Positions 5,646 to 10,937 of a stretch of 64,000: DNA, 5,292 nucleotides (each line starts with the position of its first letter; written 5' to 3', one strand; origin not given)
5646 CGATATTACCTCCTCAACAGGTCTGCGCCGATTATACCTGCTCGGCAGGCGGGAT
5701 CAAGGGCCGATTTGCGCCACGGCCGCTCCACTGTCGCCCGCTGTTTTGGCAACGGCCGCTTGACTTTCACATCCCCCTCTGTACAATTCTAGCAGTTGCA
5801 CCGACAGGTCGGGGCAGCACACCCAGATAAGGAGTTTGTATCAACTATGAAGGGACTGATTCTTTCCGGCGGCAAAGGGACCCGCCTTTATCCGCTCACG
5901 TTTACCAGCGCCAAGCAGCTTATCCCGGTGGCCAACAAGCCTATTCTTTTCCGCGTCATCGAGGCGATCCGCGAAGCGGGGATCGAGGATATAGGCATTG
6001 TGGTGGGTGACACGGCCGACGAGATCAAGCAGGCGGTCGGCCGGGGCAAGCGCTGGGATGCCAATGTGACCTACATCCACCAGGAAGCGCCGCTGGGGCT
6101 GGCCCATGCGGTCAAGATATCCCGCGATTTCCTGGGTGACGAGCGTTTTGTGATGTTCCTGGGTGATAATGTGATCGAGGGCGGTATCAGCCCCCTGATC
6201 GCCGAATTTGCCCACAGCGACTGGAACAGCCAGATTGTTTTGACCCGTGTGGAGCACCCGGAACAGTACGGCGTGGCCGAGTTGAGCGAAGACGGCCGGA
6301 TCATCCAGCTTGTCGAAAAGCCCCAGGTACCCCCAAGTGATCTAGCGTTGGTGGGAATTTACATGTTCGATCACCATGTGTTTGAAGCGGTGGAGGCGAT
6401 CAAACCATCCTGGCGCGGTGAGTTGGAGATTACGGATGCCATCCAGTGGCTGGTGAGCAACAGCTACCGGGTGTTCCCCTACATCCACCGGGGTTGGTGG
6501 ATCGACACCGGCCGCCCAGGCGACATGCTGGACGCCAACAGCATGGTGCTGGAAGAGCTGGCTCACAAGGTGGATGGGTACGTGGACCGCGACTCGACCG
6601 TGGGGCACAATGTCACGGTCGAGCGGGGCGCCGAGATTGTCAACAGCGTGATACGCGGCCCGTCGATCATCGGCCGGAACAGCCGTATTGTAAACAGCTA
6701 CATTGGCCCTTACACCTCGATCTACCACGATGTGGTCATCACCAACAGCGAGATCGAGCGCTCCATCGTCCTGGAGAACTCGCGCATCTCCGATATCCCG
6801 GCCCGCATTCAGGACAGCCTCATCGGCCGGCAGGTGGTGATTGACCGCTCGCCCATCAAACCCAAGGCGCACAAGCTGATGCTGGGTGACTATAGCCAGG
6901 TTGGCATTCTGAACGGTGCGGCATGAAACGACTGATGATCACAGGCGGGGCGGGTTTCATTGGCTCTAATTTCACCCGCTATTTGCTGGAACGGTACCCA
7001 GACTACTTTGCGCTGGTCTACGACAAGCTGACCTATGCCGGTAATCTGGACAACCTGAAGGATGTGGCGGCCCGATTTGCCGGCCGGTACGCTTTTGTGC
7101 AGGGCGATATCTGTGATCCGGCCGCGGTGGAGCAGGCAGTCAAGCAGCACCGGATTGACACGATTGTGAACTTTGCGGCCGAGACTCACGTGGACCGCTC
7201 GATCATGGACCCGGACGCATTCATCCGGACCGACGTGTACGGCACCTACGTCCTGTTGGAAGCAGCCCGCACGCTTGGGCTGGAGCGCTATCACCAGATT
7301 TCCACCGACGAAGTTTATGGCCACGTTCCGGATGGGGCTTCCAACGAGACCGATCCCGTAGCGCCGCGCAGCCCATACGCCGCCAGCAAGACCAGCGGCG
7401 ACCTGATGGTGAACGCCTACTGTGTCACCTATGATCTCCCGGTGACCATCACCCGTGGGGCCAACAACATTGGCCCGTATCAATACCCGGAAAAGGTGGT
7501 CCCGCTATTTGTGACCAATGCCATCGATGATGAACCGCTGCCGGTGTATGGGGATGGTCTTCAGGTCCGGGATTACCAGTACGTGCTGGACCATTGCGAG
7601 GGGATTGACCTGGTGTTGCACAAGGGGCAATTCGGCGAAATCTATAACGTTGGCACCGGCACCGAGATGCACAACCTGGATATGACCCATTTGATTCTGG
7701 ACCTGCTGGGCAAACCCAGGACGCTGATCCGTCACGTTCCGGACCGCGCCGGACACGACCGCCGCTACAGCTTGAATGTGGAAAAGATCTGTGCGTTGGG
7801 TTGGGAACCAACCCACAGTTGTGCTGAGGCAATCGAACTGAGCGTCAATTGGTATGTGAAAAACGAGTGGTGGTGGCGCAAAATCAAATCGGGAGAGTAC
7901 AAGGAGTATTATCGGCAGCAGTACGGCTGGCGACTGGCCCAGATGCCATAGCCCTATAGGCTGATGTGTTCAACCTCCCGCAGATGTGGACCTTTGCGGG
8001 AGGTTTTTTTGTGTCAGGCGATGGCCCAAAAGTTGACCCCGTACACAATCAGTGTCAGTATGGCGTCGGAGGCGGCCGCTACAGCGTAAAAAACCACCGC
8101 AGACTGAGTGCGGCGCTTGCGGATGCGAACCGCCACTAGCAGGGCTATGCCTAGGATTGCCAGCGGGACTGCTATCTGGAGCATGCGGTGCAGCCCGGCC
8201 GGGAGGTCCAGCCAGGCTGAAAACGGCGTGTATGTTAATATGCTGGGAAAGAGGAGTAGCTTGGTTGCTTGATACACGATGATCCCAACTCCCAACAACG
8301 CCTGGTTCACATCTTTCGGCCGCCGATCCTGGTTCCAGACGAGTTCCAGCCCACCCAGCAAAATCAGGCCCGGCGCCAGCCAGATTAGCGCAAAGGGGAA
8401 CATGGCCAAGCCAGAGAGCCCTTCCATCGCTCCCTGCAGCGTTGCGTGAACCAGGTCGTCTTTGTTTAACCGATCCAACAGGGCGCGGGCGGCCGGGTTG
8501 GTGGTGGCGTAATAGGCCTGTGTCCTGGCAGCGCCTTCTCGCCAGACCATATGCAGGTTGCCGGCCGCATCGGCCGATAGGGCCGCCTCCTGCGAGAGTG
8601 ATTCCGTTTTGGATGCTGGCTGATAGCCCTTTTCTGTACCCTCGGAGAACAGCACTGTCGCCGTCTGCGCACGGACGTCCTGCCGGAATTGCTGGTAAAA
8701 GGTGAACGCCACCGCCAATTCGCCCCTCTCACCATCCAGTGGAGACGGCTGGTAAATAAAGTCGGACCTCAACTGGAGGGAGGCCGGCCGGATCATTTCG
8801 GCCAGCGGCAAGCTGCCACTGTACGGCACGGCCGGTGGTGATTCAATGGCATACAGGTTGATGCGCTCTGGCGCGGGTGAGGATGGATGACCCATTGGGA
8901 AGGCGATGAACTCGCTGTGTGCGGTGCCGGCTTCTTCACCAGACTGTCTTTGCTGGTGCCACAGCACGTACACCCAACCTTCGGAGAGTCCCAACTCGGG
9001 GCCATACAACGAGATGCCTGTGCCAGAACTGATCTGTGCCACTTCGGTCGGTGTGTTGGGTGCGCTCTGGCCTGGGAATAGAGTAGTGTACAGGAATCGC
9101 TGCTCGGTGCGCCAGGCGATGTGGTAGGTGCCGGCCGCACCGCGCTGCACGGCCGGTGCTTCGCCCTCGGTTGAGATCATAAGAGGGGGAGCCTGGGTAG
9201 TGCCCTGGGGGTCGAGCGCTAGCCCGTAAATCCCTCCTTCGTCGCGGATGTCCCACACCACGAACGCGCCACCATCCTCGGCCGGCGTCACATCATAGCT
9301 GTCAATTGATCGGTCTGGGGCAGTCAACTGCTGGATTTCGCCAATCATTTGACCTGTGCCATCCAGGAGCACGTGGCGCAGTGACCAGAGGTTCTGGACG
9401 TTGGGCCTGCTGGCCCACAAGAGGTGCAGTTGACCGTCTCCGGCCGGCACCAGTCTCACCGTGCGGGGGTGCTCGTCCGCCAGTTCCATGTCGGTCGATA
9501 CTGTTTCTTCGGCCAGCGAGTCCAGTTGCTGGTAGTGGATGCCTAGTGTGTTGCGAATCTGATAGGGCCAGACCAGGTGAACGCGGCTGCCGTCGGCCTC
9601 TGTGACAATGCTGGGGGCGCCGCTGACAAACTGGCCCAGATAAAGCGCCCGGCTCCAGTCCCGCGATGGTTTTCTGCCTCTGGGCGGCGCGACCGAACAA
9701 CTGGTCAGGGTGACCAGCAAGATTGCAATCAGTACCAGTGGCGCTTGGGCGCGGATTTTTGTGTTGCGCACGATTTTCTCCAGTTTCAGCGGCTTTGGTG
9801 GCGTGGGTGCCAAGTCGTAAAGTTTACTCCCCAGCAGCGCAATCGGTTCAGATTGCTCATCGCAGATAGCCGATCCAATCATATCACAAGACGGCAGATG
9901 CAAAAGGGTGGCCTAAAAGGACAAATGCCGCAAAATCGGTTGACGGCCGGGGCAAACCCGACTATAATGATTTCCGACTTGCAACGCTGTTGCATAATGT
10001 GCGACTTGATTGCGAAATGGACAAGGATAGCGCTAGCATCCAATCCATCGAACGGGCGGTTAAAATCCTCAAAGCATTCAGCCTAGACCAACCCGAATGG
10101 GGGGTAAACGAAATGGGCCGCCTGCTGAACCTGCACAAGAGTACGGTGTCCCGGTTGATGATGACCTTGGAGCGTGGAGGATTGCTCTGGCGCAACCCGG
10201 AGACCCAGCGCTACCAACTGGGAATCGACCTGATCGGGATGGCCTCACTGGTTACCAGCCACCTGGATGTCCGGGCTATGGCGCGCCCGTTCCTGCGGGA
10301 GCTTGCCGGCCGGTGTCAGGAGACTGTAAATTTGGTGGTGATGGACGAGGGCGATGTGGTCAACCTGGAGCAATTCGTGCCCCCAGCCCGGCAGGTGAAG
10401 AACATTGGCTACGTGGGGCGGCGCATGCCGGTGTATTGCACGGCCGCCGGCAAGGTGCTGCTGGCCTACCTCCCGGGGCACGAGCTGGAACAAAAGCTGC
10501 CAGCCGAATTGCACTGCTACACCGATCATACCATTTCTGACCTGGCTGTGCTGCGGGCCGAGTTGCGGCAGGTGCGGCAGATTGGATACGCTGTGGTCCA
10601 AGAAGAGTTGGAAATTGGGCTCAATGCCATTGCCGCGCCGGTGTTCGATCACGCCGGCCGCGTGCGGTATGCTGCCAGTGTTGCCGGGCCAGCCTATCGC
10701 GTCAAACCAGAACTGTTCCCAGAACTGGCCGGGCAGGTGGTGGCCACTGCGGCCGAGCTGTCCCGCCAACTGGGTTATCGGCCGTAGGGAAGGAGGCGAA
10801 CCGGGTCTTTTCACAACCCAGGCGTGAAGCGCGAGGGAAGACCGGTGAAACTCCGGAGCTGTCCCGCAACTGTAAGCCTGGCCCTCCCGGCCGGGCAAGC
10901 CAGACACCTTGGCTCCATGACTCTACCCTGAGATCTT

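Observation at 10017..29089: B12-dependent methyltransferase island with four non-Pyl MttB paralogues and a peptide/opine-type importer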

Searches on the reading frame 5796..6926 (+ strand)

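Call 6: search_protein_families(library=pfam, proteins=[window:5796-6926:+])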
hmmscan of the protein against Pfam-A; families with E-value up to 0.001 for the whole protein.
window:5796-6926:+ (376 aa): 5 families
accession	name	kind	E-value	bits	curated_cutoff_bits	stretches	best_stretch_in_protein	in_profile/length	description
PF00483.29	NTP_transferase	-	1.7e-56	192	21.2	1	19-252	1-243/245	Nucleotidyl transferase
PF25084.1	LbH_EIF2B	-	2.7e-09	37.4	54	1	262-351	17-101/105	EIF2B subunit epsilon LbH domain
PF12804.13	NTP_transf_3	-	1.6e-08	35.4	27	1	20-124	1-95/160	MobA-like NTP transferase domain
PF00132.30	Hexapep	-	8.1e-07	28.9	27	0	300-315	7-22/36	Bacterial transferase hexapeptide (six repeats)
PF24894.1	Hexapep_GlmU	-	3.2e-05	24.4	23.3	0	260-314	28-82/104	GlmU-like, C-terminal hexapeptide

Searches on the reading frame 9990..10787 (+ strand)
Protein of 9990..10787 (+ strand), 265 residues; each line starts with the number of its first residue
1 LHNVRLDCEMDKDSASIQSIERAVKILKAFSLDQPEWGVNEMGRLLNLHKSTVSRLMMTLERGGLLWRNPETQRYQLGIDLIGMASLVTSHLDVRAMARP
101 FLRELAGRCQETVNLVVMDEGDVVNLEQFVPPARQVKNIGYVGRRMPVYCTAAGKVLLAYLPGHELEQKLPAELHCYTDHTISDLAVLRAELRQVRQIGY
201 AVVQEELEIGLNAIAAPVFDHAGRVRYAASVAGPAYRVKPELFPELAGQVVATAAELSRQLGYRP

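Call 4: search_protein_families(library=pfam, proteins=[window:9990-10787:+])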
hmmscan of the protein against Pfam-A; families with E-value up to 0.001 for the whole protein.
window:9990-10787:+ (265 aa): 2 families
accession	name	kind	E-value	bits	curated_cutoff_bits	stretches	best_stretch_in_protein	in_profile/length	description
PF01614.24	IclR_C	-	1.9e-46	158.3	24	1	88-259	3-174/174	Bacterial transcriptional regulator IclR C-terminal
PF09339.16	HTH_IclR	-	1.7e-11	44.1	22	1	19-68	1-50/52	IclR helix-turn-helix domain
